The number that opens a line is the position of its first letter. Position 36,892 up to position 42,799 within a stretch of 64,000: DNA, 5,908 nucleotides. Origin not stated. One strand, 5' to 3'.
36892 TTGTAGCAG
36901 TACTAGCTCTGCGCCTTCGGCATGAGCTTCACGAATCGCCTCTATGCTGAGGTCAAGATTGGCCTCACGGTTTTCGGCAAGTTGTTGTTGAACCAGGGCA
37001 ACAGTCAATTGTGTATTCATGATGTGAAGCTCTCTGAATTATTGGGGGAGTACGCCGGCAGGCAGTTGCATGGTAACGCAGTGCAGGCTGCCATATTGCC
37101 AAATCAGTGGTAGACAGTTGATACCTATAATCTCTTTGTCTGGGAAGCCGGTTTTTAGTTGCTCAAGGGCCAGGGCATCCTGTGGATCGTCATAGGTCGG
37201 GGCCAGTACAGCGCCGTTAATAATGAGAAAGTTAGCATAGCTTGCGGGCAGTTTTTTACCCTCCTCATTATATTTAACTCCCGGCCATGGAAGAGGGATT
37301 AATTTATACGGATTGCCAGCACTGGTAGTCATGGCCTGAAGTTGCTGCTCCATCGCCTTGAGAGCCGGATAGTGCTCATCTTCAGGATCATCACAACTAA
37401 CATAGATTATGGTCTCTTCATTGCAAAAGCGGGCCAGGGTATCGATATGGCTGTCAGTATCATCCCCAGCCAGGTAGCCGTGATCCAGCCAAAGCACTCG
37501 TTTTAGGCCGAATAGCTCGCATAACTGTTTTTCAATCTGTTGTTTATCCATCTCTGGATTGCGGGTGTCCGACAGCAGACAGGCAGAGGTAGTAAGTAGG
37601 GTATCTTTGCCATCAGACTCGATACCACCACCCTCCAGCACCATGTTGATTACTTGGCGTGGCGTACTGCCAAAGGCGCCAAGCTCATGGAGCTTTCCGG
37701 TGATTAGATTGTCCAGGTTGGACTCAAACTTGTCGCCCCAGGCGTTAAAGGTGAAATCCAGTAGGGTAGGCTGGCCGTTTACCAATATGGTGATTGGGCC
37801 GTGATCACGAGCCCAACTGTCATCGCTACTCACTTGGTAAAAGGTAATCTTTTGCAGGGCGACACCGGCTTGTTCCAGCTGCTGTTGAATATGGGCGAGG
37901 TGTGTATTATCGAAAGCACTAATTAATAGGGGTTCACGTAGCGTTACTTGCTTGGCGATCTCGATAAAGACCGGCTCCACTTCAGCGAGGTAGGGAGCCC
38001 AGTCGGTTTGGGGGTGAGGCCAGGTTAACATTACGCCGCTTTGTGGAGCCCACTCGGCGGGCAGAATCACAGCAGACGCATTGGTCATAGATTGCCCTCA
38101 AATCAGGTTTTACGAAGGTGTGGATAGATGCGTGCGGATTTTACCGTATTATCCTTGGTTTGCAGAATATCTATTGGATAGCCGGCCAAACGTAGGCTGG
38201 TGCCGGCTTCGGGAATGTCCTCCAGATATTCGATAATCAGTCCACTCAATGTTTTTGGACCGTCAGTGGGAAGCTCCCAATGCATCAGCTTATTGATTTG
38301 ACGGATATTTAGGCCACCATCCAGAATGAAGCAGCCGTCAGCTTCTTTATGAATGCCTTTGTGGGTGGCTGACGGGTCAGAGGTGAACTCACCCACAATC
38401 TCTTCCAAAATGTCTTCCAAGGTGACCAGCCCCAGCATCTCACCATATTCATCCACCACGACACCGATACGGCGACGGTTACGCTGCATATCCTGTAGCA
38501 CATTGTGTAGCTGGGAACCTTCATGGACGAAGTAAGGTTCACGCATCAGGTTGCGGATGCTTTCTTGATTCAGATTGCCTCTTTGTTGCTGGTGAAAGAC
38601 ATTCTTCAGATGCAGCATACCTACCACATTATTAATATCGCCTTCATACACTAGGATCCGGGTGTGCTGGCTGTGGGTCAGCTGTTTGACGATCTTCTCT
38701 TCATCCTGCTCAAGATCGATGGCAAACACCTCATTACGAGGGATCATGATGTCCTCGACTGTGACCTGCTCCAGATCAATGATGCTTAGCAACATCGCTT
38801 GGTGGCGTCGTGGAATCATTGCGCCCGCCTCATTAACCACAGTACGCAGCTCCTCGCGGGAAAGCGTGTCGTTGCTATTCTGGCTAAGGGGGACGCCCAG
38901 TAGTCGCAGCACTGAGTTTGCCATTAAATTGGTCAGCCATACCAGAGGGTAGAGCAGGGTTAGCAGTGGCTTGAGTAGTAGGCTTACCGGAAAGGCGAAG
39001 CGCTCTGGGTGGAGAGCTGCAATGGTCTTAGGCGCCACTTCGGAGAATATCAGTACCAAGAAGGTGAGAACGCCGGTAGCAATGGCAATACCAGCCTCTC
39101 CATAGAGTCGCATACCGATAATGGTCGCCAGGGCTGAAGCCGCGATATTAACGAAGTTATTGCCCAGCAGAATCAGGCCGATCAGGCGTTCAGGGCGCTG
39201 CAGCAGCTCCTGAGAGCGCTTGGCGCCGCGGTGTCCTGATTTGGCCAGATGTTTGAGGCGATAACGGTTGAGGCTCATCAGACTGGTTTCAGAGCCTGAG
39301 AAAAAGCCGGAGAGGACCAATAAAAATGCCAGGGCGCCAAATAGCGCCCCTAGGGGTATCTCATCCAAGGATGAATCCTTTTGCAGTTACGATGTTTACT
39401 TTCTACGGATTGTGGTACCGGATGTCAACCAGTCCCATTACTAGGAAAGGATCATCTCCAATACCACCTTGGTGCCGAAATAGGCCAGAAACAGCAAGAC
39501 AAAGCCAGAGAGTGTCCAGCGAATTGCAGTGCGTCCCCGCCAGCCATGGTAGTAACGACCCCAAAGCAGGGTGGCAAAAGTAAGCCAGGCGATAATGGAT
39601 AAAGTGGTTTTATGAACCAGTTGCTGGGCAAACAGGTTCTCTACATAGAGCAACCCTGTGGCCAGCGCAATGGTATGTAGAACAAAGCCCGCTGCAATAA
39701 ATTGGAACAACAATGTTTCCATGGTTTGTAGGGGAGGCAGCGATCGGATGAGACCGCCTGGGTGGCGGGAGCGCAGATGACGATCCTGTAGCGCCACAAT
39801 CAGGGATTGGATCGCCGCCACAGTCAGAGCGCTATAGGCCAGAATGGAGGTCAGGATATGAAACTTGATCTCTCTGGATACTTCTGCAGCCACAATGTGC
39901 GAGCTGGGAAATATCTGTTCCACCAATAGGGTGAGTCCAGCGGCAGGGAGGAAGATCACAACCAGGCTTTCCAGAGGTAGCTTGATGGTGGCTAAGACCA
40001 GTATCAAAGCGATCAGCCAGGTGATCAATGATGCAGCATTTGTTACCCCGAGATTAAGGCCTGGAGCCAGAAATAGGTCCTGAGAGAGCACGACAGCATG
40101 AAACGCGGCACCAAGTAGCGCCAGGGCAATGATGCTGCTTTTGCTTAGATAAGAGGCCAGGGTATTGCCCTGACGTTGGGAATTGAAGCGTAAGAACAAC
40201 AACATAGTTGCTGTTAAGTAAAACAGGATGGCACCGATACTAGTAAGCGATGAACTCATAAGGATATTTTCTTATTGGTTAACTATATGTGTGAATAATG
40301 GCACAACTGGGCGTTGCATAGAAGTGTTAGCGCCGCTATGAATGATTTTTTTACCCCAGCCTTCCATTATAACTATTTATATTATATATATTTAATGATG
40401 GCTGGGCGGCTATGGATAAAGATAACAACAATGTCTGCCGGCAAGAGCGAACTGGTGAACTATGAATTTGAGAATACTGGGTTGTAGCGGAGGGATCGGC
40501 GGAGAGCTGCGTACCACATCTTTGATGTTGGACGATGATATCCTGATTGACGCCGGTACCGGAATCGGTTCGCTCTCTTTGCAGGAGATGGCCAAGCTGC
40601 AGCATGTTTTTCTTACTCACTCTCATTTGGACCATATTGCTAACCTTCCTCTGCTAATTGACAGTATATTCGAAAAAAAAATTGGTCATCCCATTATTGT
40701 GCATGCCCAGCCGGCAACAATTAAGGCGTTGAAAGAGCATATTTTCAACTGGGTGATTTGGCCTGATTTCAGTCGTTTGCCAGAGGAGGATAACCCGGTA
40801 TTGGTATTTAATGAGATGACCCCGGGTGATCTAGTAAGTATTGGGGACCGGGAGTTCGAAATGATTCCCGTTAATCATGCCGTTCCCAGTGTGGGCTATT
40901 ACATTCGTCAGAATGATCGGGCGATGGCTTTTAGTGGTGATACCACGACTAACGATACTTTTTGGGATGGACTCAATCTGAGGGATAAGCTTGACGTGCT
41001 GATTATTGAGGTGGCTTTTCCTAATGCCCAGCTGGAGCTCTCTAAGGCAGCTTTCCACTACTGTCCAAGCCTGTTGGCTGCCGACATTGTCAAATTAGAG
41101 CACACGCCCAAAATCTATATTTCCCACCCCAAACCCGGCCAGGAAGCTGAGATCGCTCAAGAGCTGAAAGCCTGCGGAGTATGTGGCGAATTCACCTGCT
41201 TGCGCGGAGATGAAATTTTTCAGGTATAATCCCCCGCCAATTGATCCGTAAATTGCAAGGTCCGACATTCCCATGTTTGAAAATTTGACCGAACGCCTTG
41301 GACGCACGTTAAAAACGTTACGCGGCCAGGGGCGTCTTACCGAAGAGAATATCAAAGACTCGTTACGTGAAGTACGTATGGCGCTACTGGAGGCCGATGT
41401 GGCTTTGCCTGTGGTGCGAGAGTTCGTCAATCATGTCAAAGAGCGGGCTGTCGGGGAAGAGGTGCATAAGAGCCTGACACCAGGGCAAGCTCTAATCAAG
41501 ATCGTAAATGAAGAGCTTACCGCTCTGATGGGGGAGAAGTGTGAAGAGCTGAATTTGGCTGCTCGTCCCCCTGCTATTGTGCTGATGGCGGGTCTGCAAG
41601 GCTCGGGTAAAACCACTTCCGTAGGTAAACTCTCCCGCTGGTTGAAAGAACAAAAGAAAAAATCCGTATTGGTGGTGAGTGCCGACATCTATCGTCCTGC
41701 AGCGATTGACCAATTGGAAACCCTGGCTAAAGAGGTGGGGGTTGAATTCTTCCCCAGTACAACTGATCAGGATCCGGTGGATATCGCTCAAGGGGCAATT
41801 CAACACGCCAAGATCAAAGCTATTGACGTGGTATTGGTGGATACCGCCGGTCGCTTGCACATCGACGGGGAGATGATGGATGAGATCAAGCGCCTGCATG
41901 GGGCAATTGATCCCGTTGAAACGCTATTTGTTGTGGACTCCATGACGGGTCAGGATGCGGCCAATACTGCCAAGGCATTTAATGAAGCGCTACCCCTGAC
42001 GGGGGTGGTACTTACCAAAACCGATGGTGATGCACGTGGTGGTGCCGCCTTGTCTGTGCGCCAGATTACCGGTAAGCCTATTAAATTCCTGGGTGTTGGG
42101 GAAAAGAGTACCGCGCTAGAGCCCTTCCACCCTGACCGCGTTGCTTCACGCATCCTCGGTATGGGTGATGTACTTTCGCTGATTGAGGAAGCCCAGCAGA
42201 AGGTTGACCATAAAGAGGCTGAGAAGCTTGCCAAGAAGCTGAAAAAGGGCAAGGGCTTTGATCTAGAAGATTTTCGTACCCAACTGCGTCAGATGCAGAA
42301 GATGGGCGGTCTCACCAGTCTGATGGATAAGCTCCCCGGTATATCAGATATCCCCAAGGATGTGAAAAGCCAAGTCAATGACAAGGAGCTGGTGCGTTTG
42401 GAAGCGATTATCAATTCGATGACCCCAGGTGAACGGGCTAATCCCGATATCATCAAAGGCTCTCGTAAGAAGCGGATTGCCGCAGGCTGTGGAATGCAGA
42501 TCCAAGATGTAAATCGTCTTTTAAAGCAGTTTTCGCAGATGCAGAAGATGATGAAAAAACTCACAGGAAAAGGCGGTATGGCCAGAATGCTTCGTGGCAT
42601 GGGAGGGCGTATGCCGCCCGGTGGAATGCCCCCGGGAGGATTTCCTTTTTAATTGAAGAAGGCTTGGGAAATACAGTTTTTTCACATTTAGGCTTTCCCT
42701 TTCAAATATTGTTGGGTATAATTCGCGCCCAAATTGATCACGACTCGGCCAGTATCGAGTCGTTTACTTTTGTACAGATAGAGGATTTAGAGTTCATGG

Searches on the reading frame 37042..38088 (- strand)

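Call 27: search_protein_families(library=pfam, proteins=[window:37042-38088:-], max_evalue=0.00001)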
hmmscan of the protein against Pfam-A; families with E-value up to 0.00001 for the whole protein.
window:37042-38088:- (349 aa): 1 family
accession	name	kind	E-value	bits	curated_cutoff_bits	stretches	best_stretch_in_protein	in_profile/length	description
PF04371.20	PAD_porph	-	4.1e-120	401.3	25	1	9-343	2-321/321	Porphyromonas-type peptidyl-arginine deiminase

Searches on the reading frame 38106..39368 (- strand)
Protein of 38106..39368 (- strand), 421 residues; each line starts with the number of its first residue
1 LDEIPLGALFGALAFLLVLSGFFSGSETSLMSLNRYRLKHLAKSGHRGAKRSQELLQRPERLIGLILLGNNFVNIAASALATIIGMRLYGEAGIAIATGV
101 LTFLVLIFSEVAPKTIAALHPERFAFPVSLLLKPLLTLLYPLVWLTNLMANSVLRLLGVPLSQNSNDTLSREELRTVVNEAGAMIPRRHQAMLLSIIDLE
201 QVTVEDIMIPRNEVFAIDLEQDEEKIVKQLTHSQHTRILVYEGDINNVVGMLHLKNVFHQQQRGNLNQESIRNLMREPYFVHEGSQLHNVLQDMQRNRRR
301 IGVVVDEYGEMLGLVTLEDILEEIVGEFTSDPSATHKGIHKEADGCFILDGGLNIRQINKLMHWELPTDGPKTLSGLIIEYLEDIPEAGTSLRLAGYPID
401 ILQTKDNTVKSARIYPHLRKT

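Call 27: search_protein_families(library=pfam, proteins=[window:38106-39368:-], max_evalue=0.00001)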
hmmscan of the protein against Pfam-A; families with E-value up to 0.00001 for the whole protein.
window:38106-39368:- (421 aa): 3 families
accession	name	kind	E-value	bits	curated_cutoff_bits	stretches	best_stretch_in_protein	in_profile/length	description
PF01595.25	CNNM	-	7.5e-58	195.6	28.4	1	13-181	3-171/181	Cyclin M transmembrane N-terminal domain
PF03471.22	CorC_HlyC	-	4.8e-17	62.2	27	1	341-416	2-79/81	Transporter associated domain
PF00571.33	CBS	-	7.9e-15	55.4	24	1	272-325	2-56/57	CBS domain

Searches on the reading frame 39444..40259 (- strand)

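Call 27: search_protein_families(library=pfam, proteins=[window:39444-40259:-], max_evalue=0.00001)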
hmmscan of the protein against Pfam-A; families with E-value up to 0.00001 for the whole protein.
window:39444-40259:- (272 aa): 1 family
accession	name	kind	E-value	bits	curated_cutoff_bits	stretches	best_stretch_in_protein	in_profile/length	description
PF01578.25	Cytochrom_C_asm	-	3.8e-34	118.6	29.9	1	50-270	9-211/212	Cytochrome C assembly protein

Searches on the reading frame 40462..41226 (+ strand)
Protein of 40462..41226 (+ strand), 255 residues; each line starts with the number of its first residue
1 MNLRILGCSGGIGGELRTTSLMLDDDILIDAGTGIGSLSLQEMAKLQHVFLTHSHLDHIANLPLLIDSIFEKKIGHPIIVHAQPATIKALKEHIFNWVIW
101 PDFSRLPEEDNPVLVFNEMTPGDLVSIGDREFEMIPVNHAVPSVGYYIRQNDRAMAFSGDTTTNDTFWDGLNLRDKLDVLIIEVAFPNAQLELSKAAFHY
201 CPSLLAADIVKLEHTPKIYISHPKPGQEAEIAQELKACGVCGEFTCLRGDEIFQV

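Call 27: search_protein_families(library=pfam, proteins=[window:40462-41226:+], max_evalue=0.00001)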
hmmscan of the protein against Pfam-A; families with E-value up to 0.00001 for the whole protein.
window:40462-41226:+ (255 aa): 3 families
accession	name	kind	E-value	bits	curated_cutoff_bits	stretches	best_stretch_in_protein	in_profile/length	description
PF12706.13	Lactamase_B_2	-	6e-17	62.3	27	1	27-196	3-174/200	Beta-lactamase superfamily domain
PF00753.33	Lactamase_B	-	1.1e-11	45.5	22.7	1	25-165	16-154/196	Metallo-beta-lactamase superfamily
PF02112.21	PDEase_II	-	3.8e-11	43.2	23.7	1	45-136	82-175/340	cAMP phosphodiesterases class-II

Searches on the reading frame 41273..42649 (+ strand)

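Call 61: search_protein_families(library=pfam, proteins=[window:41273-42649:+], max_evalue=0.00001)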
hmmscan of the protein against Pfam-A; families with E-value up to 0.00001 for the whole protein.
window:41273-42649:+ (459 aa): 5 families
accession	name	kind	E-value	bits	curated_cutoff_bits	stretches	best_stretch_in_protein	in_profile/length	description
PF00448.28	SRP54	-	1.6e-75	253.5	22.7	1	101-296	2-196/196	SRP54-type protein, GTPase domain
PF02978.25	SRP_SPB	-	7e-36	122.9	27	1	329-427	2-91/91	Signal peptide binding domain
PF02881.24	SRP54_N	-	3e-22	79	22.4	1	5-82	1-75/75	SRP54-type protein, helical bundle domain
PF13401.12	AAA_22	-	5.4e-07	30.4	27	1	101-210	6-109/130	AAA domain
PF06414.18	Zeta_toxin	-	2.2e-06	27.7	22.3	1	94-190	10-102/199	Zeta toxin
